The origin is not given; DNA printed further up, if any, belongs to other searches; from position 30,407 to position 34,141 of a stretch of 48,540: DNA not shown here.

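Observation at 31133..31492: CheY-type receiver domain inserted inside a tandem HdrA-like flavoprotein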

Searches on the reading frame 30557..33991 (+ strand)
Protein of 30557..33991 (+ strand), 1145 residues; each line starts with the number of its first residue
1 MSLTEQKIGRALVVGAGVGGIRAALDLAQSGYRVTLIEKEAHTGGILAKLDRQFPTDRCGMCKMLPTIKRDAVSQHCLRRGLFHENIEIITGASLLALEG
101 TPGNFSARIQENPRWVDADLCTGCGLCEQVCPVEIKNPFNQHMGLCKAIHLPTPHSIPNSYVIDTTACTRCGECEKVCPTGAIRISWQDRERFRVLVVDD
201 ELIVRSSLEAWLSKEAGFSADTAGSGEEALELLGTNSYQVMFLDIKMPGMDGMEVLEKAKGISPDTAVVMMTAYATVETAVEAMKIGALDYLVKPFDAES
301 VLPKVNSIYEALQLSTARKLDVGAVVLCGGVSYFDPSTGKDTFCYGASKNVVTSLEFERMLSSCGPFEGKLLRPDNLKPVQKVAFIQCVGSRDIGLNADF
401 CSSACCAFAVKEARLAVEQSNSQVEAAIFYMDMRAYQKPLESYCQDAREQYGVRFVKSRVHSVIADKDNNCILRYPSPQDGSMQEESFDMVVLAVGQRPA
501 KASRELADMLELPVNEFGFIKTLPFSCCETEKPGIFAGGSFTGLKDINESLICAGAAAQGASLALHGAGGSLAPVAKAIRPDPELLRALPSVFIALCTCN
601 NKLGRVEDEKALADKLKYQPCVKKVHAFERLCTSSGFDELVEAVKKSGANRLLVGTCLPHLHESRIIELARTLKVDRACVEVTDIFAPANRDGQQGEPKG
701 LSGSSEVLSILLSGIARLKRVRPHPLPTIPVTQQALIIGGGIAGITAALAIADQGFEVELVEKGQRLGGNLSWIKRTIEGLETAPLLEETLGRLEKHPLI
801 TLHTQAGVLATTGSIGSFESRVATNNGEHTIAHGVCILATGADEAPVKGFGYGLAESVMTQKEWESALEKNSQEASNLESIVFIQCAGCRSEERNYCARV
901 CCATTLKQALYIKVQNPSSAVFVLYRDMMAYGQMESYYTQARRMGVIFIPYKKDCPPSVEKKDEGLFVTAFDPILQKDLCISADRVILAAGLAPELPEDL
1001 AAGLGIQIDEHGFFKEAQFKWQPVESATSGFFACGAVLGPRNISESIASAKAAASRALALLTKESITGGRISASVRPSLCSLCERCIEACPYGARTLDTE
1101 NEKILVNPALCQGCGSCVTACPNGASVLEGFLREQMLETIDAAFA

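Call 6: search_protein_families(library=pfam, proteins=[window:30557-33991:+], max_evalue=0.01)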
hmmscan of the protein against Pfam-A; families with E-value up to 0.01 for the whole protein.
window:30557-33991:+ (1145 aa): 31 families (the best 25 are shown)
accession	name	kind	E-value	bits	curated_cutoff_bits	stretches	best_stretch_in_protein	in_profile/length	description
PF07992.20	Pyr_redox_2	-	7.8e-31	108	26.1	3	735-874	3-140/291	Pyridine nucleotide-disulphide oxidoreductase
PF00072.30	Response_reg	-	5.4e-29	101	30.2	1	195-304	1-109/111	Response regulator receiver domain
PF00037.32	Fer4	-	1.8e-24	84.9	21.1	4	161-184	1-24/24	4Fe-4S binding domain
PF13450.12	NAD_binding_8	-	7e-19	68.3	21.9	2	737-773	1-37/68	NAD(P)-binding Rossmann-like domain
PF12838.12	Fer4_7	-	3.4e-18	66.3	27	3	1080-1125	2-52/52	4Fe-4S dicluster domain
PF13237.11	Fer4_10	-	1.1e-17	64.2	25.5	3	1076-1122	5-53/53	4Fe-4S dicluster domain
PF12837.12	Fer4_6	-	8.3e-17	60.7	25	4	162-183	3-24/24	4Fe-4S binding domain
PF13187.11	Fer4_9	-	8.6e-15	55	27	2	121-183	2-52/52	4Fe-4S dicluster domain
PF00890.30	FAD_binding_2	-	1.2e-14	54.7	20.4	2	735-781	2-48/414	FAD binding domain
PF12831.13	FAD_oxidored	-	2e-14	54.1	27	2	736-781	3-49/416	FAD dependent oxidoreductase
PF14697.11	Fer4_21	-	7.4e-12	45.7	35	2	1073-1122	1-52/59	4Fe-4S dicluster domain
PF01266.30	DAO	-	1.8e-11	44.6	27.9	2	735-770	2-42/353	FAD dependent oxidoreductase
PF13484.11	Fer4_16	-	2.1e-10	41.7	30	1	168-186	2-20/66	4Fe-4S double cluster binding domain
PF12797.12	Fer4_2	-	2.8e-09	36.7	24.5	3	115-133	4-22/22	4Fe-4S binding domain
PF13738.12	Pyr_redox_3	-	1.9e-08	34.4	30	1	732-844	164-269/305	Pyridine nucleotide-disulphide oxidoreductase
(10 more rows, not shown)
